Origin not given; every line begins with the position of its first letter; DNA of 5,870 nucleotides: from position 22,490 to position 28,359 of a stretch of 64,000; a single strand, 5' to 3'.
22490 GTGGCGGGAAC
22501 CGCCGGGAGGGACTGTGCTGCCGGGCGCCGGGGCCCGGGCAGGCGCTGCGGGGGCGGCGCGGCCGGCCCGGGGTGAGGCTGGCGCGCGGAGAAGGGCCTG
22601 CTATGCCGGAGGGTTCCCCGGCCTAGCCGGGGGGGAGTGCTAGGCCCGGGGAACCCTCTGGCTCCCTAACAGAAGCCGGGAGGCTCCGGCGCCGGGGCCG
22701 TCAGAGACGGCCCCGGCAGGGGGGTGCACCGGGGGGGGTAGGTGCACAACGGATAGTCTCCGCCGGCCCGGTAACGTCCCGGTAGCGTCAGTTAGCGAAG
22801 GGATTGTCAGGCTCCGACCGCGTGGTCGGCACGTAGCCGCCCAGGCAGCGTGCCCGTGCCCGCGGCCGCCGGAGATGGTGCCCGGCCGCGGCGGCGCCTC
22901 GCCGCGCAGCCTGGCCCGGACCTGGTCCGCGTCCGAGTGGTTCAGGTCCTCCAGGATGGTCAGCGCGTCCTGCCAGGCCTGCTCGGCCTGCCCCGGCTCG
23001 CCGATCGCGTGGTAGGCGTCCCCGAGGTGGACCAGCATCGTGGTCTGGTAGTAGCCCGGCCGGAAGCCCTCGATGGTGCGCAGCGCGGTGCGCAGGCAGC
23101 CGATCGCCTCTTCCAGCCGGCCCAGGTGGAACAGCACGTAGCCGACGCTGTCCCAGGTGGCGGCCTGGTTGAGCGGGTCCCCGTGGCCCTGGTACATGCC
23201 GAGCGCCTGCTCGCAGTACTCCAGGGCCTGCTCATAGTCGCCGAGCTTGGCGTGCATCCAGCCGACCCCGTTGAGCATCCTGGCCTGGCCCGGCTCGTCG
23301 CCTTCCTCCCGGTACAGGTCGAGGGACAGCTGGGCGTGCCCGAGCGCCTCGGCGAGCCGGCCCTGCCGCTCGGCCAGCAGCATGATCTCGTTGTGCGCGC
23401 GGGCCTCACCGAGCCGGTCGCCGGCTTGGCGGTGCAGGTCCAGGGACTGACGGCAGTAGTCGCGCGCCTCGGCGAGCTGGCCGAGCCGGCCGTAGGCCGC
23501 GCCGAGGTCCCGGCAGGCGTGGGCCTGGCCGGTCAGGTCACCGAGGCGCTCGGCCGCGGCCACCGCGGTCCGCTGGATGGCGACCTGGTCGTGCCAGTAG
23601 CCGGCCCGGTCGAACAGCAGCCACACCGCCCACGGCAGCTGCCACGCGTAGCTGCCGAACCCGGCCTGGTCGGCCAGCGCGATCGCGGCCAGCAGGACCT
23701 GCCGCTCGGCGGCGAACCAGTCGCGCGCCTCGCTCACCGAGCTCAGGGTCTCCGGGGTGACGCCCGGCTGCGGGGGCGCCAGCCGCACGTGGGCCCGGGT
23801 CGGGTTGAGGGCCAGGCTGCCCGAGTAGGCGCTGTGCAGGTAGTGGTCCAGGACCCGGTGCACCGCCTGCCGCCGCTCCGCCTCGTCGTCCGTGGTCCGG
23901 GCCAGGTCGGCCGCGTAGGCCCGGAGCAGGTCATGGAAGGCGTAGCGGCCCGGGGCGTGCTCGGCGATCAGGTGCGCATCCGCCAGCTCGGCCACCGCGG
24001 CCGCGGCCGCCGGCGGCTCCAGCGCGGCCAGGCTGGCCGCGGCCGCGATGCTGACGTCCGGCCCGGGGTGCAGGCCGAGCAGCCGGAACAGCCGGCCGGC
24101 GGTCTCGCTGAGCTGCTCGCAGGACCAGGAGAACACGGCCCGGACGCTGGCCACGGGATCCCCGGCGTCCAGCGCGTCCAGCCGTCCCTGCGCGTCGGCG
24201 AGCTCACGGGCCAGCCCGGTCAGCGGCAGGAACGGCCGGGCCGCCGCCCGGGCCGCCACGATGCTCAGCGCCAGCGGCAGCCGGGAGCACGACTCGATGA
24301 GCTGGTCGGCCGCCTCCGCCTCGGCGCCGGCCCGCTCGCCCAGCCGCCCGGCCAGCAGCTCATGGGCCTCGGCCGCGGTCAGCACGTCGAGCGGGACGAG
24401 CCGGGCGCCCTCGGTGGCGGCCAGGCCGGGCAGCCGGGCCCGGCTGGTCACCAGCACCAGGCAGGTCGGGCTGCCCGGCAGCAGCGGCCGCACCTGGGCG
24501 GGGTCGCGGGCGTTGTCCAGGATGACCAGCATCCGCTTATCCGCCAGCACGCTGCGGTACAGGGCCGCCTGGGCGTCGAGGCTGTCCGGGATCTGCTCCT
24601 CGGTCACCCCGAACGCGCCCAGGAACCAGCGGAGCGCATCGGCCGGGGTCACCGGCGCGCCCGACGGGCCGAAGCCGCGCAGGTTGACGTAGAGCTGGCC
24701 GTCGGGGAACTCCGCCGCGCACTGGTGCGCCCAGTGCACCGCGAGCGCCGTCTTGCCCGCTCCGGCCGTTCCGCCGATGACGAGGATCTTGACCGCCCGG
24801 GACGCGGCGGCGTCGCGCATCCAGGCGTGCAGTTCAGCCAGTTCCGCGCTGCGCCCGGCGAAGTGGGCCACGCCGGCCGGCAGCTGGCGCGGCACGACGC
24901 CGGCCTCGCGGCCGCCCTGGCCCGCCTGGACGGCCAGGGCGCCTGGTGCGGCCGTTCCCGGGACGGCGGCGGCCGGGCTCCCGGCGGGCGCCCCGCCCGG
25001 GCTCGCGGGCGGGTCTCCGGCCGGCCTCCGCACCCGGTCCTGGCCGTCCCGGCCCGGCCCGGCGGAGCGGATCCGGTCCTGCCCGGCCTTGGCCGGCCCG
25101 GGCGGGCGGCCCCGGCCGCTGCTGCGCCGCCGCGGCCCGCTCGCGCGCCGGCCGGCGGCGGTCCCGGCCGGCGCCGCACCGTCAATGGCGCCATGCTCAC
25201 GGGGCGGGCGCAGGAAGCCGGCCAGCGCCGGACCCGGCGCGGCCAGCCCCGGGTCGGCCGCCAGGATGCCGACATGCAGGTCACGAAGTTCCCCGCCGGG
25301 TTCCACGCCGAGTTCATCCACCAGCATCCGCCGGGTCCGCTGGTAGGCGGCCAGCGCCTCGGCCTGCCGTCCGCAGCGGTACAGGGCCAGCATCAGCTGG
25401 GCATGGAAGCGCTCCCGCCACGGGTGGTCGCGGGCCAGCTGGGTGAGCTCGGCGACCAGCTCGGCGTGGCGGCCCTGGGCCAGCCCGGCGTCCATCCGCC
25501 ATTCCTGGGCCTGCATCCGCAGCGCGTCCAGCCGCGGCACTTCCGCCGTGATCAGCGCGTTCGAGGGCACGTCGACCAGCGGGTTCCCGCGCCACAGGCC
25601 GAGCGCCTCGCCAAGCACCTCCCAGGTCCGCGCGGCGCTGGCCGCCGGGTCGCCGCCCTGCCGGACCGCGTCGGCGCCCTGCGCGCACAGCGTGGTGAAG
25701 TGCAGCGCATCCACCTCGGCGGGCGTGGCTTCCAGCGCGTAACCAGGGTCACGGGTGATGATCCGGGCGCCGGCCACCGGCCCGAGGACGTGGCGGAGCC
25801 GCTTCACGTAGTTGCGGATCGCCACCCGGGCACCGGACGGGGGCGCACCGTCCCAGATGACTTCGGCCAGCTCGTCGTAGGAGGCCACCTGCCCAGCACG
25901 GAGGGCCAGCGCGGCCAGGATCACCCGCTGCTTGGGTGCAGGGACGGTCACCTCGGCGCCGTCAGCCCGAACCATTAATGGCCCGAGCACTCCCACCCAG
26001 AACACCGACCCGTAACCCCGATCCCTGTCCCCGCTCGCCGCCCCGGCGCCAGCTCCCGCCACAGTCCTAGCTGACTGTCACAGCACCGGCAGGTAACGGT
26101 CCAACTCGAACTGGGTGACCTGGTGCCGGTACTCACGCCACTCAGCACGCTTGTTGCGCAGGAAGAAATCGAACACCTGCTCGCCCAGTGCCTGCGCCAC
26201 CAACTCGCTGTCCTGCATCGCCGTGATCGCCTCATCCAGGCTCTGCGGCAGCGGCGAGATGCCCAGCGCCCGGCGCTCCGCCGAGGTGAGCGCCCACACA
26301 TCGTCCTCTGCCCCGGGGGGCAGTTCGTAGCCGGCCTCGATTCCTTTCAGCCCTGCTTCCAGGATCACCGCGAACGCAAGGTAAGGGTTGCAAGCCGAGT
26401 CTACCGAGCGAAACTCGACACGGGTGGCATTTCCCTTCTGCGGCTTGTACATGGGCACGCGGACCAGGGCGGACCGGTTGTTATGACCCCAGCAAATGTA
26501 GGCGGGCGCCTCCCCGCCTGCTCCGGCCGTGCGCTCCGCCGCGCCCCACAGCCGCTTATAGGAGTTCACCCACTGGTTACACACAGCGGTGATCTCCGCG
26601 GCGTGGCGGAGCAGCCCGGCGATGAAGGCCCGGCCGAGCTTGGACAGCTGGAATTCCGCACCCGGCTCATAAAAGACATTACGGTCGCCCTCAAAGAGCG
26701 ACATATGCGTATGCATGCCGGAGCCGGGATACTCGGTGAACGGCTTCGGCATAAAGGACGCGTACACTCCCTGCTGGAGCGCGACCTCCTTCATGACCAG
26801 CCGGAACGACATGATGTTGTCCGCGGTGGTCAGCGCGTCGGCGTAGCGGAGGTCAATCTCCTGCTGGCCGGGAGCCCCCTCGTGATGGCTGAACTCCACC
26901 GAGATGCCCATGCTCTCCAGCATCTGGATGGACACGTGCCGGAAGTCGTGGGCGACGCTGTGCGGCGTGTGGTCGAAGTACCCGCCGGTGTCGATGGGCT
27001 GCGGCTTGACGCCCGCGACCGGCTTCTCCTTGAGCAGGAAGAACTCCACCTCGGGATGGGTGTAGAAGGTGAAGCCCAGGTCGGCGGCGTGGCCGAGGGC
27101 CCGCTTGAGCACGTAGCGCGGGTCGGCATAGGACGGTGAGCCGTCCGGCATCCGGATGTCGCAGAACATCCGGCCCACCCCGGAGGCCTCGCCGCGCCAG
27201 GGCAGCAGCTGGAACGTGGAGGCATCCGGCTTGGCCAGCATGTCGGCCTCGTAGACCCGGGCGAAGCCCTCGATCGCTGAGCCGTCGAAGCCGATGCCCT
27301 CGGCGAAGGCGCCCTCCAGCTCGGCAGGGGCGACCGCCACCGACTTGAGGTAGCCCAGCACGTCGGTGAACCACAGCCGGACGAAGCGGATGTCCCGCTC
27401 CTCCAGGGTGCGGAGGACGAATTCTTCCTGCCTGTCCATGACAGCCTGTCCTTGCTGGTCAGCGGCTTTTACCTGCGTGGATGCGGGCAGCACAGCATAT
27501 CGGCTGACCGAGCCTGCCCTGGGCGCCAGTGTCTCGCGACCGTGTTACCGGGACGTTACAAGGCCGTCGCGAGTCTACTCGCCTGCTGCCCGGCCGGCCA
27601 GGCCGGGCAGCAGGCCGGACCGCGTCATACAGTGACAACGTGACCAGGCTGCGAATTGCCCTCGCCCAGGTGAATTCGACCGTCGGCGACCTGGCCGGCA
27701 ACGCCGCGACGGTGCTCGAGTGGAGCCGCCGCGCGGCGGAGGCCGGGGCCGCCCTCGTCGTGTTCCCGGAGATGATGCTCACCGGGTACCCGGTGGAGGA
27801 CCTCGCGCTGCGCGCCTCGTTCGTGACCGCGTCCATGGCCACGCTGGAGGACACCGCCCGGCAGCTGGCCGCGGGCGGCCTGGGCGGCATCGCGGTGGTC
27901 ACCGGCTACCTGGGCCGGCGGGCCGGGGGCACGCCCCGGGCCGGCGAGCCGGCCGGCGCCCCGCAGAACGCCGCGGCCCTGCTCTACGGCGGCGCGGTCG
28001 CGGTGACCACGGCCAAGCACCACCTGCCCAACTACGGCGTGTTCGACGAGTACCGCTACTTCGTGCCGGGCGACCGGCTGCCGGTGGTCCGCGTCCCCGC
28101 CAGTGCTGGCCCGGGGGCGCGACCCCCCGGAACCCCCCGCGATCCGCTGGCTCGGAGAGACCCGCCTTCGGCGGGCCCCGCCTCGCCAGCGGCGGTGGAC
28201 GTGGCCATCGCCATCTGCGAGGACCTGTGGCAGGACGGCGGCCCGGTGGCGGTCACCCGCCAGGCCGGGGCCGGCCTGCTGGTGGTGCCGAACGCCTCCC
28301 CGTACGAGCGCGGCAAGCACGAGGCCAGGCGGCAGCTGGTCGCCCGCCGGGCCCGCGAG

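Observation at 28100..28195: Palindromic repeat element read in frame inside the essential gene nadE, a few residues upstream of the catalytic-Cys strand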

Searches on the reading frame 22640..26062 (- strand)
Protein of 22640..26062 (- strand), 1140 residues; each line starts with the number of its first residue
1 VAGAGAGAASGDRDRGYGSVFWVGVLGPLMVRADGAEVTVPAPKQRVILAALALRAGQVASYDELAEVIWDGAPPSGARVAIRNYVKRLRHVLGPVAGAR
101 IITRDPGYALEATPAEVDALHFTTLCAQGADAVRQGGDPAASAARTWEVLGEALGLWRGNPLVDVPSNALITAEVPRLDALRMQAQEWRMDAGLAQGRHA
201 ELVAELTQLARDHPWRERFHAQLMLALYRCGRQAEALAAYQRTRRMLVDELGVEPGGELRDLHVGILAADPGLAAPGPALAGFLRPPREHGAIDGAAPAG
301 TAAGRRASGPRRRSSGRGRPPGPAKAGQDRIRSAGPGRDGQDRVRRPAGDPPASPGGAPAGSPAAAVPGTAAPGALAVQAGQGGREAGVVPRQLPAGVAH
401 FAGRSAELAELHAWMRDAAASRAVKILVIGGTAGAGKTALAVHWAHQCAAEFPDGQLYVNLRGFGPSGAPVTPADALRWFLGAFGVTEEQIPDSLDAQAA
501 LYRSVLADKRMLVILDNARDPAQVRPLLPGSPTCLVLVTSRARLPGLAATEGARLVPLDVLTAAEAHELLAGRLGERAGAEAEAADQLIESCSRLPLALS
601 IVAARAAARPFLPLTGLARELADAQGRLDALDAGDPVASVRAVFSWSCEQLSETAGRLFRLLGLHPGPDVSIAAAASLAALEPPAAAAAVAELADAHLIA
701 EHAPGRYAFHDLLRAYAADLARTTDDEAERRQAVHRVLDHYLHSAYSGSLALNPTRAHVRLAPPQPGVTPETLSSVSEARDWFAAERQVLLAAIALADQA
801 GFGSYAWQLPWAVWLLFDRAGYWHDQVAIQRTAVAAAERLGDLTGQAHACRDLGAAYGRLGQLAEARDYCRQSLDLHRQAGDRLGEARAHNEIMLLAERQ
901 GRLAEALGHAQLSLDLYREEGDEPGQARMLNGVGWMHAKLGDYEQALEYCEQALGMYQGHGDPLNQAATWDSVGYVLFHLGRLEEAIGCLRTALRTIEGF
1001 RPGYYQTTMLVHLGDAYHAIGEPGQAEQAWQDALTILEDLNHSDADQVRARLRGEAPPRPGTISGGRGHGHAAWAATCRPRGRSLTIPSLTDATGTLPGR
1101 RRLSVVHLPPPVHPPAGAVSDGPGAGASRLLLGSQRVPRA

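Call 82: search_protein_families(library=pfam, proteins=[window:22640-26062:-])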
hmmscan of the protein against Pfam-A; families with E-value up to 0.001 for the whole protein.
window:22640-26062:- (1140 aa): 12 families
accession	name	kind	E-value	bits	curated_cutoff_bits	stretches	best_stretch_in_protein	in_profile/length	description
PF03704.23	BTAD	-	3.8e-43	147.8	22.1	1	117-267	1-146/146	Bacterial transcriptional activator domain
PF13424.12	TPR_12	-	8e-25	87.3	30.1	4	887-958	3-76/77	Tetratricopeptide repeat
PF00515.34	TPR_1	-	2.8e-17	62.1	27.8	1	927-954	1-28/34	Tetratricopeptide repeat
PF07719.23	TPR_2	-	3e-17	61.7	27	1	930-954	4-28/34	Tetratricopeptide repeat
PF13374.12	TPR_10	-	4.8e-16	58.6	27.5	2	847-880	2-35/42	Tetratricopeptide repeat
PF13181.12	TPR_8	-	5.3e-13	48.5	25.7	0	927-957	1-31/34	Tetratricopeptide repeat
PF13176.12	TPR_7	-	4.5e-08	33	27.9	0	934-959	6-31/36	Tetratricopeptide repeat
PF00486.34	Trans_reg_C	-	1.1e-07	32.3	26.2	1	42-109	7-76/77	Transcriptional regulatory protein, C terminal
PF00931.28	NB-ARC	-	5.7e-07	29.5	23.5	1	423-607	17-206/248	NB-ARC domain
PF13432.12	TPR_16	-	1.1e-06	29.4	32.7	1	937-995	7-59/65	Tetratricopeptide repeat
PF13401.12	AAA_22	-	8.9e-05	23.3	27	1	425-518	6-93/130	AAA domain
PF13414.12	TPR_11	-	0.00066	19.8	26.8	0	974-995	1-22/42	TPR repeat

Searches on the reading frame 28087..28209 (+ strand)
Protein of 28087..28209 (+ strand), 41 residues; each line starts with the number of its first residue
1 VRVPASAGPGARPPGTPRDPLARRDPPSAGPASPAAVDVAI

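Call 41: find_homologous_proteins(query=window:28087-28209:+, max_evalue=10)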
Query seq(41 aa): no candidate shares three 5-residue words with the query. No homologue found.

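Call 48: search_protein_representatives(protein=window:28093-28197:+)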
Query: 35 residues. Proteins with E-value up to 0.001 (for the whole library): 1; up to 1e-10: 1; up to 1e-30: 0. The best 1 are listed.
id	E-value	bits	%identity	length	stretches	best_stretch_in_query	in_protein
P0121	4.5e-15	69.2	-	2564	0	-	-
